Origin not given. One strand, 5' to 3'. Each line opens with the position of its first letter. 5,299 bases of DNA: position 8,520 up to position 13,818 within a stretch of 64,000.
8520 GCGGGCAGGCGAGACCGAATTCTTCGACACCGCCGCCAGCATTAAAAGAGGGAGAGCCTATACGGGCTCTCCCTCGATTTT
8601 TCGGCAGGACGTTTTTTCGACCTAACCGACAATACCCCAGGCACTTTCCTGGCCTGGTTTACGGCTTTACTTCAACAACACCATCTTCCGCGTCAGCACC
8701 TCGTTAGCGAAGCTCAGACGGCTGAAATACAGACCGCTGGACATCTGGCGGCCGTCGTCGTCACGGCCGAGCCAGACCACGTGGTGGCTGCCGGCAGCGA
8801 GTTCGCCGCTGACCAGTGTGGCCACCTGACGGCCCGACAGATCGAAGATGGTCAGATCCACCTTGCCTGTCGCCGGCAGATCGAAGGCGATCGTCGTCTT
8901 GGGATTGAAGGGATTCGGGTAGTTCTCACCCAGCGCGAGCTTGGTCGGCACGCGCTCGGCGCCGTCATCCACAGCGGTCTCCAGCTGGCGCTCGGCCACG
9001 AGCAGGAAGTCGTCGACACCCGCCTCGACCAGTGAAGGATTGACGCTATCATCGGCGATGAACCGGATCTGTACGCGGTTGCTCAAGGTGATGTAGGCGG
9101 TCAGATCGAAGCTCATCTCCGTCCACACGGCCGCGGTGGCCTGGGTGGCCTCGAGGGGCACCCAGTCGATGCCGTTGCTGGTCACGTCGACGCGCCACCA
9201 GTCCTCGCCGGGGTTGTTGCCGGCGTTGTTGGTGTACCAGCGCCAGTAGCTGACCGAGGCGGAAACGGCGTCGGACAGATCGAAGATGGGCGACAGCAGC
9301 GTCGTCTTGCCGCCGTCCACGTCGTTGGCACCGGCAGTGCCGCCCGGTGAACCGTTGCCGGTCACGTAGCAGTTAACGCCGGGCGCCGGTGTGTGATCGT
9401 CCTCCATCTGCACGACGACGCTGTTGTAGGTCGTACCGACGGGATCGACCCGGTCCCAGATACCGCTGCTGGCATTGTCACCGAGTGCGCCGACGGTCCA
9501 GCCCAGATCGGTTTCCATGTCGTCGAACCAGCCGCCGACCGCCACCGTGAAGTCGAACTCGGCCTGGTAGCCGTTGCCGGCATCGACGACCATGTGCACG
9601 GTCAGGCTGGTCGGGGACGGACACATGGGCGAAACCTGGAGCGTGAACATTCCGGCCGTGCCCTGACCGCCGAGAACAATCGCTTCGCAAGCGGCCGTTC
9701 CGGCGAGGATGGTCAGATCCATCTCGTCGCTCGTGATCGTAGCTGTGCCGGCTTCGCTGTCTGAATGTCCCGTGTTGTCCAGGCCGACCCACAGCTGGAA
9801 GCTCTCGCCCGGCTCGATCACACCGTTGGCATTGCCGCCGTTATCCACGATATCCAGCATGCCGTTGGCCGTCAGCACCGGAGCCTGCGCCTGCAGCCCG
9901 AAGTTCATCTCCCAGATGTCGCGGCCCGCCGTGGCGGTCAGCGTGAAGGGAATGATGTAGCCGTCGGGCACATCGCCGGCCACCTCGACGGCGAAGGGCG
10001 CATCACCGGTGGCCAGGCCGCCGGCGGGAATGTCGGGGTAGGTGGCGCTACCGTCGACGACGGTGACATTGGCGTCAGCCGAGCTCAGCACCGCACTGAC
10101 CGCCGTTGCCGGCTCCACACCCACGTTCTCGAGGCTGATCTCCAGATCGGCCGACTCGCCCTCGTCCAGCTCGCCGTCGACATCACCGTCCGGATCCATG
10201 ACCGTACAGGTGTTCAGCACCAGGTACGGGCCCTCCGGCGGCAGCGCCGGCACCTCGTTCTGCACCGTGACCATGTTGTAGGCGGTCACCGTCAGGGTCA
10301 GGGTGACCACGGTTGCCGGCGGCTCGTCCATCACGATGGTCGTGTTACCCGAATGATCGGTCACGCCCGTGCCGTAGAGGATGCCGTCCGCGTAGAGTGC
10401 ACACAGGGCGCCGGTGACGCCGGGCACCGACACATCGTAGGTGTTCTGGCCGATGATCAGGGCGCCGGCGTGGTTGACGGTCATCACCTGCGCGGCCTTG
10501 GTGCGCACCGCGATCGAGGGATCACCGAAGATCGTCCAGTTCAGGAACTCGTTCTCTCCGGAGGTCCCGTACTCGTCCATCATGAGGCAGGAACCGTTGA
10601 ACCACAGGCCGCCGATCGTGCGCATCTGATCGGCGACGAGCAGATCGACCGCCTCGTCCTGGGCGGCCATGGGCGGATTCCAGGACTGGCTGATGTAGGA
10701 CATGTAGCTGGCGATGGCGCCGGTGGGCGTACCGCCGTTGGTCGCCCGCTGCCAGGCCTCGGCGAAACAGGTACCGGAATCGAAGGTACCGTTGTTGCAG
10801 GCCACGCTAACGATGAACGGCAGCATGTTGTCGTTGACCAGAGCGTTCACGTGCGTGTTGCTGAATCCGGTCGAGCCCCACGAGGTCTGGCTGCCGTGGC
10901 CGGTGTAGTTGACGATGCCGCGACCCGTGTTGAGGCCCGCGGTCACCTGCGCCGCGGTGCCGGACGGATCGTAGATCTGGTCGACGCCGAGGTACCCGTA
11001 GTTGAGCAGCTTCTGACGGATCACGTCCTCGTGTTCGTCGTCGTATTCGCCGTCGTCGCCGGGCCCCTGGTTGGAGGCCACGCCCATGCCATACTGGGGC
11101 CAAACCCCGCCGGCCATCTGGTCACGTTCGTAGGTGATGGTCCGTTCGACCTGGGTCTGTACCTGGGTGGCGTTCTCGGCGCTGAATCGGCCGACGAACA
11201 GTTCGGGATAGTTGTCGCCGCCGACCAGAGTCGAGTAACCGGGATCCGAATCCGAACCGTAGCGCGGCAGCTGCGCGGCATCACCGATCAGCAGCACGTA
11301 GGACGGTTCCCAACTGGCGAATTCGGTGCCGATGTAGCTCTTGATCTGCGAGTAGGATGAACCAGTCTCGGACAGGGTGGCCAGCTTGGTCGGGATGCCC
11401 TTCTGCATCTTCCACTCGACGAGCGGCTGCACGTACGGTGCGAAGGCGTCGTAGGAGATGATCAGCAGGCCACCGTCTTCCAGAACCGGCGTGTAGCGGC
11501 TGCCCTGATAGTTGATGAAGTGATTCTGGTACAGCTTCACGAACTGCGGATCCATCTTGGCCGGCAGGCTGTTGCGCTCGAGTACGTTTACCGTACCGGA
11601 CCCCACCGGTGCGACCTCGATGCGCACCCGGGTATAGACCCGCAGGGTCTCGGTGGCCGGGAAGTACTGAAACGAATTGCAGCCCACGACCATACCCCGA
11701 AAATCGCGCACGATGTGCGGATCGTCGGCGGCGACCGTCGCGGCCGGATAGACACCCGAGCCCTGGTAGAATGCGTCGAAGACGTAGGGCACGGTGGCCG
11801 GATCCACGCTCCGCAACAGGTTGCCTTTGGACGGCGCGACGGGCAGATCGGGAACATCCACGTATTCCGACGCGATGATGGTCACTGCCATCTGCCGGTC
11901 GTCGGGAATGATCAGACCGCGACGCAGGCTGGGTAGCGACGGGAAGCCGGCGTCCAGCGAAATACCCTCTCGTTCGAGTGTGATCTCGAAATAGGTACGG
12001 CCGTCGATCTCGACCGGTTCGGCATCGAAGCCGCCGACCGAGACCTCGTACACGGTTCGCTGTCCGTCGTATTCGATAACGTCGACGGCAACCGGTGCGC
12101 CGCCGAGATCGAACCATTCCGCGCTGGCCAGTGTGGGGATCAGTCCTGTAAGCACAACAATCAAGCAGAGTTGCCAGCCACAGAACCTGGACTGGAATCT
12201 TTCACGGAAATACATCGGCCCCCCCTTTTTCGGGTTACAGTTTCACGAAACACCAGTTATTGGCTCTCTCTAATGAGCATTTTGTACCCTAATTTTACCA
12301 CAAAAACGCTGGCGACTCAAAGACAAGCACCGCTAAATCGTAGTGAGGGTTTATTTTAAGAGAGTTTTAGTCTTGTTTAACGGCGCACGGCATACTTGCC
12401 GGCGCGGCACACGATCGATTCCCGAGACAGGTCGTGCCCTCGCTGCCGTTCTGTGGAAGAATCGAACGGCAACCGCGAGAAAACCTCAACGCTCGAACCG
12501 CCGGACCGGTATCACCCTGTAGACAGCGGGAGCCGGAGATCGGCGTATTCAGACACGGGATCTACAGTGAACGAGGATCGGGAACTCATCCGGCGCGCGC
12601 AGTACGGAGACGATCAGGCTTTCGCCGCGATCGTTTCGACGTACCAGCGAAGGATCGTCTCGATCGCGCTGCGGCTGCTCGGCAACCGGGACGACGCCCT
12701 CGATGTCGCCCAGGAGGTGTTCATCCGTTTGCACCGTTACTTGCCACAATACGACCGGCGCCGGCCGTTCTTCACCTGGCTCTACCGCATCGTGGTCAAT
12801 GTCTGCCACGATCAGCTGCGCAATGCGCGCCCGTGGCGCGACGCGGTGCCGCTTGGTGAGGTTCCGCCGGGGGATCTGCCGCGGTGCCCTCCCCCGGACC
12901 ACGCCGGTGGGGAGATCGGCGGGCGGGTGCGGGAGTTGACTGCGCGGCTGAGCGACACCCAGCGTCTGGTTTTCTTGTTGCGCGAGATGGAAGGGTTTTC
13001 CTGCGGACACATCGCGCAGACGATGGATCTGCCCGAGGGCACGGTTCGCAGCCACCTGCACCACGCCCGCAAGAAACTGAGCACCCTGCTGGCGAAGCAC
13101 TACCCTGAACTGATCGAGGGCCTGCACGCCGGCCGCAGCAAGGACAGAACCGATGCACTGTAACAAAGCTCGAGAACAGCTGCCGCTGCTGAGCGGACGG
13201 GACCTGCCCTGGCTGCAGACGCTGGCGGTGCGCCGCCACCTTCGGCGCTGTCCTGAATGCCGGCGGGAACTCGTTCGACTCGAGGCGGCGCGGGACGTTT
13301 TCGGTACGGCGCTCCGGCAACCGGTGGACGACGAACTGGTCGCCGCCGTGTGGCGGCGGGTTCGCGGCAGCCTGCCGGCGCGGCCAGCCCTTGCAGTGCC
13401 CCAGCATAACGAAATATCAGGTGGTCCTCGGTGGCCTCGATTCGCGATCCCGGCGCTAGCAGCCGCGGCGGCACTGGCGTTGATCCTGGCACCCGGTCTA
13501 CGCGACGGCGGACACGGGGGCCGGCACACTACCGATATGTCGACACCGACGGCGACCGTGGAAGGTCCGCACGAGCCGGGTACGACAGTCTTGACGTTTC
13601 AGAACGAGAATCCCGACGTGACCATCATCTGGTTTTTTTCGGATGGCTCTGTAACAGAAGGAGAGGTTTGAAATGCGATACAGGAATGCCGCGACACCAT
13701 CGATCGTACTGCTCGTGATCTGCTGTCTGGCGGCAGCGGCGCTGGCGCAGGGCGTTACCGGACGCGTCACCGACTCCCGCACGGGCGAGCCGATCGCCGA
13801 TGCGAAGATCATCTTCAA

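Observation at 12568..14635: ECF sigma / zinc-finger anti-sigma operon driving a 320-aa 'mini-secretin-like' protein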

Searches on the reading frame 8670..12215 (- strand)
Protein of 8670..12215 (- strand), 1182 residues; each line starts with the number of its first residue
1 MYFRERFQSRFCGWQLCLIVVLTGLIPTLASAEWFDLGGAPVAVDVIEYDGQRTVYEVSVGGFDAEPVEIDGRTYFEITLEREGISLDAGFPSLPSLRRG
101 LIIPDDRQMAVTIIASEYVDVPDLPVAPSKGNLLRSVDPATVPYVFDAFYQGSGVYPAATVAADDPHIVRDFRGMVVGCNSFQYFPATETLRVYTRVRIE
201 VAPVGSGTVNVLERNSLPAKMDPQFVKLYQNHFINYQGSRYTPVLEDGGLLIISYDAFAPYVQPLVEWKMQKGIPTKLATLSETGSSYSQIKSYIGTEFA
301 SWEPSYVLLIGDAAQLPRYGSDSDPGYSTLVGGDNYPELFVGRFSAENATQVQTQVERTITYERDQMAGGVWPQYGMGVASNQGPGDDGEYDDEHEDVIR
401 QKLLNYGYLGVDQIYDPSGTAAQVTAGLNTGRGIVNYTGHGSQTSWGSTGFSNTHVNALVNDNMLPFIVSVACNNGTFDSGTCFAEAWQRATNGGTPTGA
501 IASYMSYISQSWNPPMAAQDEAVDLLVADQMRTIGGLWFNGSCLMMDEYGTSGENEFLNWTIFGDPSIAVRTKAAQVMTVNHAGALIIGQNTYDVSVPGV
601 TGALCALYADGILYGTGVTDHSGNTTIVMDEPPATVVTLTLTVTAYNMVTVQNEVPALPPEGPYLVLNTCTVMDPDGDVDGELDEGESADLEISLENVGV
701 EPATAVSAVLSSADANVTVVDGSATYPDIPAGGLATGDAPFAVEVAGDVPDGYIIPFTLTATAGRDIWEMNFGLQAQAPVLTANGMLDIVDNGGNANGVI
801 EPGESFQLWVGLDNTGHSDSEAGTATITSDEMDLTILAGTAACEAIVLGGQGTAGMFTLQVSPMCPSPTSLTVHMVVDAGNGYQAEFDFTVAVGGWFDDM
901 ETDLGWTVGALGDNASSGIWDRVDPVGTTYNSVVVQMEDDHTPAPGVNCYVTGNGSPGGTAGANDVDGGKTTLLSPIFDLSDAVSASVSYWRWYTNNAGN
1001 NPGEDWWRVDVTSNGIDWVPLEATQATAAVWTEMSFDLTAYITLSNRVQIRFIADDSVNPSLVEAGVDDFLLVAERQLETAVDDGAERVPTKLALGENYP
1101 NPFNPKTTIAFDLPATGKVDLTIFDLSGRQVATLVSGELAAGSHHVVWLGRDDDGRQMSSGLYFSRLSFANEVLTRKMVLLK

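Call 8: search_protein_families(library=pfam, proteins=[window:8670-12215:-], max_evalue=1)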
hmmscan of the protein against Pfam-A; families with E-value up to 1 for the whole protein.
window:8670-12215:- (1182 aa): 5 families
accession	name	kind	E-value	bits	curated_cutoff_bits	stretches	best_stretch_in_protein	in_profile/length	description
PF01364.23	Peptidase_C25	-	5e-55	187.7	23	1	251-569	2-373/374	Peptidase family C25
PF08126.16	Propeptide_C25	-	5e-24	85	22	1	66-202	34-171/205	Propeptide_C25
PF03785.20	Peptidase_C25_C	-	2.4e-12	46.9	25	1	577-655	3-78/79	Peptidase family C25, C terminal ig-like domain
PF13860.13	FlgD_ig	-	3.5e-09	37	27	1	1112-1163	15-69/79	FlgD Ig-like domain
PF18962.6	Por_Secre_tail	-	4.9e-05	24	27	1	1099-1179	2-74/75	Secretion system C-terminal sorting domain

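Call 9: search_protein_families(library=ncbifam, proteins=[window:8670-12215:-], max_evalue=1)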
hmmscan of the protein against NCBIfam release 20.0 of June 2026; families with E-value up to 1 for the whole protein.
window:8670-12215:- (1182 aa): 12 families
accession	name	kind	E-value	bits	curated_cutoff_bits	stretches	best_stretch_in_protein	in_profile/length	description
NF033707.1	T9SS_sortase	equivalog_domain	2.3e-20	71.9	420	2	338-582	495-744/1095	type IX secretion system sortase PorU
TIGR04183.1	Por_Secre_tail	domain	2.6e-07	30.5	23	1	1099-1179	2-70/72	T9SS type A sorting domain-containing protein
NF038112.1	myxo_dep_M36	subfamily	4.1e-07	27.5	1500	2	677-746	875-947/1604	myxosortase-dependent M36 family metallopeptidase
NF052323.1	T9SSA_dep_M6i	equivalog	8.8e-06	23.9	600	1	1098-1168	960-1025/1043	T9SS-dependent M6-like inactivated metalloprotease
NF052324.1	PorU_rel_Nterm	equivalog_domain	1.3e-05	23.5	450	1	333-502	522-695/879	putative type IX secretion system sortase PorU2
NF005176.1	PRK06655.1-1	equivalog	3.1e-05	24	230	1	1114-1165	94-145/197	flagellar hook assembly protein FlgD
TIGR03900.1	prc_long_Delta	hypoth_equivalog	3.8e-05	21.8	660.95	1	680-878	566-764/973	MXAN_5808 family serine peptidase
NF009276.0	PRK12633.1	equivalog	7.5e-05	22.6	383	1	1092-1168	102-180/234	flagellar basal body rod modification protein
NF038113.1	T9SSA_dep_M36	equivalog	0.00038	18.7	885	1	1095-1177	794-865/869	T9SS-dependent M36 family metallopeptidase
NF009277.0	PRK12634.1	equivalog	0.016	15.3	333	1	1114-1163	119-168/221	flagellar basal body rod modification protein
NF009453.0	PRK12813.1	equivalog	0.058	12.9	264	1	1118-1166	125-170/223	flagellar basal body rod modification protein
NF009452.0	PRK12812.1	equivalog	0.16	11.2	258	1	1117-1171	152-208/289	flagellar basal body rod modification protein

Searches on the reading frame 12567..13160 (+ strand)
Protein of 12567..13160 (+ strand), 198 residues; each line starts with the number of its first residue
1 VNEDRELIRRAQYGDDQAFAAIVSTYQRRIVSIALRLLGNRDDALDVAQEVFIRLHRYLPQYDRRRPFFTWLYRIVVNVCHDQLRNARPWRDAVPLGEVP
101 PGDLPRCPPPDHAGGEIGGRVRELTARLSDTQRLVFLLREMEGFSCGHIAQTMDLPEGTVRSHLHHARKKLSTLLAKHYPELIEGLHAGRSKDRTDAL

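Call 8: search_protein_families(library=pfam, proteins=[window:12567-13160:+], max_evalue=1)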
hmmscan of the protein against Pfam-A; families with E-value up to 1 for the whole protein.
window:12567-13160:+ (198 aa): 14 families
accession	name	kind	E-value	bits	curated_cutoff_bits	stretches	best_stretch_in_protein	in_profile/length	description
PF04542.20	Sigma70_r2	-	3.5e-18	65.6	24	1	23-88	2-69/71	Sigma-70 region 2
PF08281.18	Sigma70_r4_2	-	2.6e-14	53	25.7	1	120-171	3-54/54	Sigma-70, region 4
PF04545.22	Sigma70_r4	-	4.4e-09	36.1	24.1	1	126-171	3-48/50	Sigma-70, region 4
PF07638.17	Sigma70_ECF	-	2.7e-08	34.4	21.1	2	123-173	132-181/185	ECF sigma factor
PF00196.25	GerE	-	0.00013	22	23.5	1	128-172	3-46/57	Bacterial regulatory proteins, luxR family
PF22233.2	PhyR_sigma-like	-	0.00027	21.1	27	1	128-170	4-46/50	Response regulator PhyR, sigma-like domain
PF12645.13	HTH_16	-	0.00034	21.1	22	1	6-43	2-39/65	Helix-turn-helix domain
PF14493.12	HTH_40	-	0.03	15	27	1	141-170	10-39/89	Helix-turn-helix domain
PF13384.12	HTH_23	-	0.033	14.5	24.6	1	129-166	3-40/50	Homeodomain-like domain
PF22167.2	PH0730-like_N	-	0.036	14.7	30.2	1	130-166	4-38/60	PH0730-like, N-terminal domain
PF12840.13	HTH_20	-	0.051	14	27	1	138-165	13-40/51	Helix-turn-helix domain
PF21476.4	PF0610-like_N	-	0.052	14.2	33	1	132-169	4-40/50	PF0610-like, N-terminal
PF11994.14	DUF3489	-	0.053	14.1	29.5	1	129-171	7-49/68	Protein of unknown function (DUF3489)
PF21943.1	TetR_C_46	-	0.2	12.3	27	1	9-47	27-67/109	Tetracyclin repressor-like, C-terminal domain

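Call 9: search_protein_families(library=ncbifam, proteins=[window:12567-13160:+], max_evalue=1)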
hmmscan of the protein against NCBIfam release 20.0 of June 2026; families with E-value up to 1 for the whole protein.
window:12567-13160:+ (198 aa): 105 families (the best 25 are shown)
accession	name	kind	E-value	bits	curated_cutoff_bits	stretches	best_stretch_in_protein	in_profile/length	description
NF007223.0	PRK09641.1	equivalog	3.9e-31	108.4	209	2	5-89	6-90/187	RNA polymerase sigma factor SigW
NF007225.0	PRK09643.1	equivalog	1.8e-30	106.2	190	1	3-178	13-185/204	RNA polymerase sigma factor SigM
TIGR02939.1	RpoE_Sigma70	equivalog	1.9e-30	106.3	236.15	2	3-84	6-87/190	RNA polymerase sigma factor RpoE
NF004113.0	PRK05602.1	equivalog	1.2e-29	103.4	208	1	2-179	30-205/211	RNA polymerase sigma factor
NF008888.0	PRK11922.1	equivalog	1.6e-29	103.1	204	1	2-178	15-199/231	RNA polymerase sigma factor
NF009171.0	PRK12518.1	equivalog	7.5e-29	100.9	208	1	3-177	13-186/191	RNA polymerase sigma factor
TIGR02948.1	SigW_bacill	equivalog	8.6e-29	100.9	243.1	2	5-89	6-90/187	RNA polymerase sigma factor SigW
NF009166.1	PRK12513.1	equivalog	7.3e-26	91.1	206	1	3-178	8-189/193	RNA polymerase sigma factor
NF058625.1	sigma_PG0214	equivalog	1.3e-24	86.8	130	1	16-178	3-164/170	GFO_1088 family ECF-type sigma factor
TIGR02937.1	sigma70-ECF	superfamily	4.6e-23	81.7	42.9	1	18-173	2-163/165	sigma-70 family RNA polymerase sigma factor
NF009190.0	PRK12538.1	equivalog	5.6e-23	81.8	303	1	2-183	48-227/233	RNA polymerase sigma factor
NF009176.0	PRK12524.1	equivalog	1.8e-22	80.1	264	1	4-180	13-189/196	RNA polymerase sigma factor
NF007216.0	PRK09638.1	equivalog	2.1e-22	79.7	194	1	2-173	3-172/180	RNA polymerase sigma factor SigY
NF006089.0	PRK08241.1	subfamily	9e-22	77.6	240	2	6-96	11-101/343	RNA polymerase subunit sigma-70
NF009195.0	PRK12543.1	subfamily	1.3e-21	77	197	2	4-84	7-87/192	RNA polymerase sigma factor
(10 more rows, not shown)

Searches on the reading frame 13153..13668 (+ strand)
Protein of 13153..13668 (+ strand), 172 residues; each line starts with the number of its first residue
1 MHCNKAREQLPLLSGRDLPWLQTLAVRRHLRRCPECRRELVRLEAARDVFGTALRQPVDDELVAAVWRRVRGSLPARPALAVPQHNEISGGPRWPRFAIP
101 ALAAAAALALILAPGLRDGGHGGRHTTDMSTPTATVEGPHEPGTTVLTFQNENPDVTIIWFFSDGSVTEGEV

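Call 8: search_protein_families(library=pfam, proteins=[window:13153-13668:+], max_evalue=1)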
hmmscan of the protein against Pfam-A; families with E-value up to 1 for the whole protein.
window:13153-13668:+ (172 aa): 2 families
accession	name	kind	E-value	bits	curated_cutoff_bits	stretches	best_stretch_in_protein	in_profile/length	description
PF13490.11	zf-HC2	-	1.3e-06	28.8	22.2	1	3-37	1-35/35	Putative zinc-finger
PF24460.1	DUF7575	-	0.25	11.2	28.5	1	31-40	4-13/28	Domain of unknown function (DUF7575)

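Call 9: search_protein_families(library=ncbifam, proteins=[window:13153-13668:+], max_evalue=1)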
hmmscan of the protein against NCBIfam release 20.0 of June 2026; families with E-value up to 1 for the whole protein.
window:13153-13668:+ (172 aa): 4 families
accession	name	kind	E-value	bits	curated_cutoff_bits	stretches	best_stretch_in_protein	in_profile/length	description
NF052375.1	antisigma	equivalog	6.2e-13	49.3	100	1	23-166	15-149/217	anti-sigma factor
NF052368.1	antisigmaE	subfamily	0.0037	17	50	1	2-38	3-39/48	anti-sigma factor family protein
TIGR03988.1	antisig_RsrA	equivalog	0.0088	16.1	62.5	1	3-47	2-46/77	mycothiol system anti-sigma-R factor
TIGR02451.1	anti_sig_ChrR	subfamily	0.17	11.7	124.5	1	20-70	18-65/216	ChrR family anti-sigma-E factor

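Call 94: search_solved_structures(query=A4, max_evalue=10, show_alignments=2)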
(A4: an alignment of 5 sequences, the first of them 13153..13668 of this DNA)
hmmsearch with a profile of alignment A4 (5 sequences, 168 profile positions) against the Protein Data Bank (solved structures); distinct sequences matched with E-value up to 10: 7.
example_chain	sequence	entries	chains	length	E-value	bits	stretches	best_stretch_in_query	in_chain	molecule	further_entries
8rlz_A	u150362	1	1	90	0.0014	21.7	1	8-45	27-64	Antisigma factor DdvA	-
5wuq_C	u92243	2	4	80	0.0018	21.3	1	16-81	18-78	Anti-sigma-W factor RsiW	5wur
8rot_B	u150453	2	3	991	0.044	16.8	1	8-45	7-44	CHAT domain-containing protein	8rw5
2q1z_B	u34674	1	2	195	0.31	14.1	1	11-82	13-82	Anti-Sigma factor ChrR, transcriptional activator ChrR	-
2z2s_B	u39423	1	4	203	0.34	13.9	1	11-82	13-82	Anti-Sigma factor ChrR, transcriptional activator ChrR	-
2muq_A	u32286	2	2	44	2.9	10.9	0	30-40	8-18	Fanconi anemia-associated protein of 20 kDa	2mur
3wwq_C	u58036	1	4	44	3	10.9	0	30-40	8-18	Fanconi anemia-associated protein of 20 kDa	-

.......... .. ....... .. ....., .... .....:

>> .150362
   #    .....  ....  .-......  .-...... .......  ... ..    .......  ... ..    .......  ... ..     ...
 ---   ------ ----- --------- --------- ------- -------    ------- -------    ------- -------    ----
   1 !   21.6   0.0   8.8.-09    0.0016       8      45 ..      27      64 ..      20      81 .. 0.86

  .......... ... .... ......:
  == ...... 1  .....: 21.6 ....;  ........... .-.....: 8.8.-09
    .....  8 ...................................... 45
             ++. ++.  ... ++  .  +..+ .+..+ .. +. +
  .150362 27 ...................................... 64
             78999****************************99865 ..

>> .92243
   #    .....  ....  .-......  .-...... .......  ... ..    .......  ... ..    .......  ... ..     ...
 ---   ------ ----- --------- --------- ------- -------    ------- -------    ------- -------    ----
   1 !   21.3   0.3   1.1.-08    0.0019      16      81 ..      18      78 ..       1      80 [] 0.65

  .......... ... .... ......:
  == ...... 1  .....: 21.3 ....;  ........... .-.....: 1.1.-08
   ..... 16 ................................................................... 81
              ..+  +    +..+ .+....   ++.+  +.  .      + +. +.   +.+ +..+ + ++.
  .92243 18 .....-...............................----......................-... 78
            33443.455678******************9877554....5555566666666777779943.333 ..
